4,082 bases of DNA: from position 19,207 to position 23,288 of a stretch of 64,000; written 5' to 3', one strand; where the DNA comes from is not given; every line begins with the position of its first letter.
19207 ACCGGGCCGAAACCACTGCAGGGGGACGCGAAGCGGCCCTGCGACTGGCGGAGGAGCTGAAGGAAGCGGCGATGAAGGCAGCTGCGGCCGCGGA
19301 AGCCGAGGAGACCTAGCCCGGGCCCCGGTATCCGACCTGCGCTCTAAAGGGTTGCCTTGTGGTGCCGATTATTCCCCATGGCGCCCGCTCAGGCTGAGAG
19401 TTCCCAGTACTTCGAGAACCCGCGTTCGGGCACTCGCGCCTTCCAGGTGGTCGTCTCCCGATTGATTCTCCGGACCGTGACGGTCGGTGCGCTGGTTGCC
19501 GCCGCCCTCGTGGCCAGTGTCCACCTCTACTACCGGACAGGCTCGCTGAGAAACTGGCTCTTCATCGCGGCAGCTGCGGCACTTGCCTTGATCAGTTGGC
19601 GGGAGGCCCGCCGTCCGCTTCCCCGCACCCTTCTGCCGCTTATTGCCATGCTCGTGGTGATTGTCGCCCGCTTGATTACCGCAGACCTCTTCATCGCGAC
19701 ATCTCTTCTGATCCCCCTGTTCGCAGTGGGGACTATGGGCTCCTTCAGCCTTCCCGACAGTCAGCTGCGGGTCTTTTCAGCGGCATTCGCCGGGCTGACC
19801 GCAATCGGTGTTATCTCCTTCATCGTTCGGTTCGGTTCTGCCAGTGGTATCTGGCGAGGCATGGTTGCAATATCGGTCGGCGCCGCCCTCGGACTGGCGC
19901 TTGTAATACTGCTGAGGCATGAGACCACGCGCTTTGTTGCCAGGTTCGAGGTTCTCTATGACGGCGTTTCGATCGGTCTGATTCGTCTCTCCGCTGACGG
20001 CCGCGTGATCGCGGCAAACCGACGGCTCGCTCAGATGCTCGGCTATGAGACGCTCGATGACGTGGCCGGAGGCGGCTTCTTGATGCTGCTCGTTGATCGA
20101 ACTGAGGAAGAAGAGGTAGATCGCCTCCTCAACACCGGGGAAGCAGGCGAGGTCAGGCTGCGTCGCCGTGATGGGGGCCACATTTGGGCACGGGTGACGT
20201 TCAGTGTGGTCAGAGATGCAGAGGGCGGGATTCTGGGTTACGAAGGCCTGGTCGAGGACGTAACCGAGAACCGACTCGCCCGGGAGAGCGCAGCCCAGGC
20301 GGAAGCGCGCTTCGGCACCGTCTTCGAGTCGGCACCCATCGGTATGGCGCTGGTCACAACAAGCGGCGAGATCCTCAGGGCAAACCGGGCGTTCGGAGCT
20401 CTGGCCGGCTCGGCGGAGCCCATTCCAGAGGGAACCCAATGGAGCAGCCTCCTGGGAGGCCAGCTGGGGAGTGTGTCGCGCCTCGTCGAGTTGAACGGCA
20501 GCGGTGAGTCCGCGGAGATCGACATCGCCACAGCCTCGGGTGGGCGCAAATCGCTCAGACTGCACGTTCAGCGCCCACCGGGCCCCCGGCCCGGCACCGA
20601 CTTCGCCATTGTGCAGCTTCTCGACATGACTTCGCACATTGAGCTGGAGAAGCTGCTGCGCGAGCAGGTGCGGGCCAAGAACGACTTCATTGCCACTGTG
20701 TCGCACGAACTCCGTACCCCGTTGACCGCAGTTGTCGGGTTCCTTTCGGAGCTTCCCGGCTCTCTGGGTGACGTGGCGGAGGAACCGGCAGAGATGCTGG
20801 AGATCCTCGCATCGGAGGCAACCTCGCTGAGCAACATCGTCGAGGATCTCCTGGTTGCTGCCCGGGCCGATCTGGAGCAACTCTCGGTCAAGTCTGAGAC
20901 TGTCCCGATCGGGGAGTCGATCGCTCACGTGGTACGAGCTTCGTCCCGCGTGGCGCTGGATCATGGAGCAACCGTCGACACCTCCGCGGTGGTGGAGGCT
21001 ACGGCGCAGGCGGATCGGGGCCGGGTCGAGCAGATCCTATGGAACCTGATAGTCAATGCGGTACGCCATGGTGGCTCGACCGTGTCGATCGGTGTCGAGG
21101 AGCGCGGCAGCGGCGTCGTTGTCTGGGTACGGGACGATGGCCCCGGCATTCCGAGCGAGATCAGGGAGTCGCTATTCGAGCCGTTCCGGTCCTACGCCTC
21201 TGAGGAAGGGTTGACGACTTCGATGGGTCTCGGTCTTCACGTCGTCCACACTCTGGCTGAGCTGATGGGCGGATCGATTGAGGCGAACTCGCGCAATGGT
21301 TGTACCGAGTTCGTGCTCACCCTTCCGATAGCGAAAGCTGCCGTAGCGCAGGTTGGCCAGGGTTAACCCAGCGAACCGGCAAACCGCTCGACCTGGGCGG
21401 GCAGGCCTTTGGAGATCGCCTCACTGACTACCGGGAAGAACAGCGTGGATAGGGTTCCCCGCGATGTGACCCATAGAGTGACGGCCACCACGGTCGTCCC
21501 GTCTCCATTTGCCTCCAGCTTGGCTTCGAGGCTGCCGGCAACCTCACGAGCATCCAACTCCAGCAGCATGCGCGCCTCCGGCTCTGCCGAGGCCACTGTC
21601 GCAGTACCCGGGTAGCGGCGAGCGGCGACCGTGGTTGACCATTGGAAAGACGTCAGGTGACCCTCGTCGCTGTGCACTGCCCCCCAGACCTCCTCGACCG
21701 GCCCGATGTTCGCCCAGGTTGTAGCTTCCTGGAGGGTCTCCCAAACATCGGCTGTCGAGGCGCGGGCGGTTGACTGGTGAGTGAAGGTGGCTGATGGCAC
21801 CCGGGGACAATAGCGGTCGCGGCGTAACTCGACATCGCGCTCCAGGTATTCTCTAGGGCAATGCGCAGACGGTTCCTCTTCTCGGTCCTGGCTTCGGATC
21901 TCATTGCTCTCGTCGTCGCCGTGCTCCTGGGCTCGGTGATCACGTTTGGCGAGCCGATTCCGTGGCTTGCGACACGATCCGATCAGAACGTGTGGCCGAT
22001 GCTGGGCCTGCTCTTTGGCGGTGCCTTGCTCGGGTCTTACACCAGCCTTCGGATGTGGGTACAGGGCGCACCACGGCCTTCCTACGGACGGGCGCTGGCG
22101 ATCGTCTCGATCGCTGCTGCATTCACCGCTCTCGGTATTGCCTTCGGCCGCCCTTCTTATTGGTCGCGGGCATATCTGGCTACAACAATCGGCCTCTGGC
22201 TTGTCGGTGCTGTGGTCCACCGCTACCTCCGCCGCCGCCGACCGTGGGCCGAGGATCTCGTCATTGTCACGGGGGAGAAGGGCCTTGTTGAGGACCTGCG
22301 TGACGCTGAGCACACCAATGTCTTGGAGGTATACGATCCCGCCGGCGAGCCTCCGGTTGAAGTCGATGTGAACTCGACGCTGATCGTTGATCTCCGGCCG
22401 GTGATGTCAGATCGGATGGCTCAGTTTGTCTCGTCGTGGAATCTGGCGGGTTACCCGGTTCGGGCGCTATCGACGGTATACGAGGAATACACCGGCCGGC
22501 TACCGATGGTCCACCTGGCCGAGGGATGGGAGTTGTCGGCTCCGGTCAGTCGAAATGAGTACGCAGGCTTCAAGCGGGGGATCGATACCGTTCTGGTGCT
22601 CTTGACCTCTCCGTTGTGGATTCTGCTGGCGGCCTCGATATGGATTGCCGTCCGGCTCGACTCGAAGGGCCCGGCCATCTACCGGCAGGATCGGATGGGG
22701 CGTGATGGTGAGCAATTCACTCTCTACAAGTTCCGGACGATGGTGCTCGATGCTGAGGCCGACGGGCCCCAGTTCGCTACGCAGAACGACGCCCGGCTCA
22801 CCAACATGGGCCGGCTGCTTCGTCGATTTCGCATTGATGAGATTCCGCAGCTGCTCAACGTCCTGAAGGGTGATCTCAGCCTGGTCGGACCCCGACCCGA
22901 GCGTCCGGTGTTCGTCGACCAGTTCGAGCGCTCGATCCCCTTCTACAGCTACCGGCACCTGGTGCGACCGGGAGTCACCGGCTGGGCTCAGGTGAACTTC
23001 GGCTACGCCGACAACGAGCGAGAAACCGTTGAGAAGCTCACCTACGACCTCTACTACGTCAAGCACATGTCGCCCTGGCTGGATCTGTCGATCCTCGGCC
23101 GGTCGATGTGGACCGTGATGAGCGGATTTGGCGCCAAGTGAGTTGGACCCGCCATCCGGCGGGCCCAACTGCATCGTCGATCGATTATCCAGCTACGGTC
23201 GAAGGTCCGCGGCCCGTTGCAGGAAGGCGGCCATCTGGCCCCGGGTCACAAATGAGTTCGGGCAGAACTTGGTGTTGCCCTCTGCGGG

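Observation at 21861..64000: ~42 kb envelope-glycan plus SLH-protein island directly after the atp operon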

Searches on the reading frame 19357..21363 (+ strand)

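Call 6: search_protein_families(library=pfam, proteins=[window:19357-21363:+])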
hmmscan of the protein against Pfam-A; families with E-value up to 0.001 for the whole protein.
window:19357-21363:+ (669 aa): 8 families
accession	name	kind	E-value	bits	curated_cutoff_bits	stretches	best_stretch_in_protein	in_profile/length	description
PF02518.31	HATPase_c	-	5.3e-23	82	26.4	1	553-659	2-110/111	Histidine kinase-, DNA gyrase B-, and HSP90-like ATPase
PF00512.31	HisKA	-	1.1e-15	57.9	26.9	1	440-505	1-64/66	His Kinase A (phospho-acceptor) domain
PF13426.13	PAS_9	-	1.7e-14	54.3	27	1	211-304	7-103/103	PAS domain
PF13188.13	PAS_8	-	1.2e-13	50.8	21.8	2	195-238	1-44/65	PAS domain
PF00989.32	PAS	-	3.6e-11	43.5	22.6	1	196-301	2-112/113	PAS fold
PF08448.16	PAS_4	-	5e-10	40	23.1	1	203-306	3-109/110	PAS fold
PF08447.18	PAS_3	-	8.5e-08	32.8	25.6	1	218-298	2-88/89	PAS fold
PF13581.12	HATPase_c_2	-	1.8e-05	25.2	27.4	1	550-651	25-122/127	Histidine kinase-like ATPase domain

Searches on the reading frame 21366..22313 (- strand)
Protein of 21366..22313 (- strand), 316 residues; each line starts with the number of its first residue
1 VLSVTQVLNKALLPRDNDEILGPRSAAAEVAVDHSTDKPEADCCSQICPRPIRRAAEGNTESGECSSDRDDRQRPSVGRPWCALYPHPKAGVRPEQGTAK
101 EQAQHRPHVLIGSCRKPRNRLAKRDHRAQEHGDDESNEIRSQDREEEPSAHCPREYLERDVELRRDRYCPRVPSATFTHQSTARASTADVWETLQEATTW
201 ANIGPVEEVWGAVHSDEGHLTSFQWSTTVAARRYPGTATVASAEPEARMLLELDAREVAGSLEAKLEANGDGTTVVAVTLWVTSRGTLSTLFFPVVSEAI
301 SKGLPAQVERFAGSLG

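Call 6: search_protein_families(library=pfam, proteins=[window:21366-22313:-])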
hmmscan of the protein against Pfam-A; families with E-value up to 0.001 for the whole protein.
window:21366-22313:- (316 aa): 1 family
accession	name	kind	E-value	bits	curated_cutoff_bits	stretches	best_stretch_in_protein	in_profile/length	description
PF10604.15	Polyketide_cyc2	-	0.00022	22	27.4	1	175-304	2-130/142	Polyketide cyclase / dehydrase and lipid transport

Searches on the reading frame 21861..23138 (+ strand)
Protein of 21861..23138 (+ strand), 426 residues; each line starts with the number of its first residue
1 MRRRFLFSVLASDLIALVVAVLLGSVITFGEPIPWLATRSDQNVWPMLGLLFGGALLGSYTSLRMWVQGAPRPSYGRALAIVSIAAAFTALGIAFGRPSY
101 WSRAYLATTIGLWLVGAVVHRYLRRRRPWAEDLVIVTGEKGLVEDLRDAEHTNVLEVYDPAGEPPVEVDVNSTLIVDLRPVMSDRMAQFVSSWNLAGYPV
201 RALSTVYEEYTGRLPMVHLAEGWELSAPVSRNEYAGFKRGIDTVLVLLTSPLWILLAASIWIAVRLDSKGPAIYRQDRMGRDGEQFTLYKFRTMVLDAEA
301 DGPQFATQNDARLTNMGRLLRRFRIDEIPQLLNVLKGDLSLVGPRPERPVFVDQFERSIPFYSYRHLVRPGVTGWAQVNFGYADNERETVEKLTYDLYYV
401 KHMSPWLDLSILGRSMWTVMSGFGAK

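Call 3: search_protein_families(library=pfam, proteins=[window:21861-23138:+])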
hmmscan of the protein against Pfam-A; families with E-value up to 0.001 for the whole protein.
window:21861-23138:+ (426 aa): 1 family
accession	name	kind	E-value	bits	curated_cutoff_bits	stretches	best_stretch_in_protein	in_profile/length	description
PF02397.22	Bac_transf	-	1.9e-61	207.2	27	1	238-420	1-178/179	Bacterial sugar transferase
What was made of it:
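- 21861..23141 (+): Polyprenyl-phosphate glycosylphosphotransferase (large PGT, WbaP/WsaP-like); predicted initiating enzyme. Bac_transf E 1.9e-61 (call 3).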

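Call 9: search_protein_families(library=ncbifam, proteins=[window:21861-23138:+], max_evalue=0.01)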
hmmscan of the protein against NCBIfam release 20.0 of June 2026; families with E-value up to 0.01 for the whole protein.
window:21861-23138:+ (426 aa): 10 families
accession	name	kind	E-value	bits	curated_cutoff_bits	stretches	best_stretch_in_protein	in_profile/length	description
TIGR03025.1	EPS_sugtrans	subfamily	1.2e-92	311.5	295.55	1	12-425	2-444/445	exopolysaccharide biosynthesis polyprenyl glycosylphosphotransferase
TIGR03013.1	EpsB_2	subfamily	3.8e-77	260.2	393.35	1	195-425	210-442/443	TIGR03013 family XrtA/PEP-CTERM system glycosyltransferase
TIGR03023.1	WcaJ_sugtrans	equivalog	8.9e-72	242.8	410.75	1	227-422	253-449/453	undecaprenyl-phosphate glucose phosphotransferase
TIGR03022.1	WbaP_sugtrans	subfamily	1e-51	176.6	403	1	235-425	256-455/456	undecaprenyl-phosphate galactose phosphotransferase WbaP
NF007518.0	PRK10124.1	equivalog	2.1e-43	148.7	684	1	242-423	282-458/464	undecaprenyl-phosphate glucose phosphotransferase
NF050817.1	PolSacchBiosHfsE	equivalog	1.8e-35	122.6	750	1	183-412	215-452/467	polysaccharide biosynthesis protein HfsE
NF041877.1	EPS_EpsZ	equivalog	1.5e-33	116.2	800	1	244-425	276-458/459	exopolysaccharide biosynthesis polyisoprenyl-phosphate hexose-1-phosphate transferase EpsZ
NF052601.1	undeca_RfbP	equivalog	6e-32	110.8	330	1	243-419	50-235/244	undecaprenyl-phosphate galactose phosphotransferase family protein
NF011751.0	PRK15204.1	equivalog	5.2e-30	104.5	907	1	240-421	286-471/476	undecaprenyl-phosphate galactose phosphotransferase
NF045514.1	glycotran_HepC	equivalog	2.9e-17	62.7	140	1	243-346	126-211/220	heterocyst development glycosyltransferase HepC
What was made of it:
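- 21861..23141 (+): TIGR03025 scores 311.5 bits against a cut-off of 295.6; the WbaP and WcaJ models score below their cut-offs (call 9).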
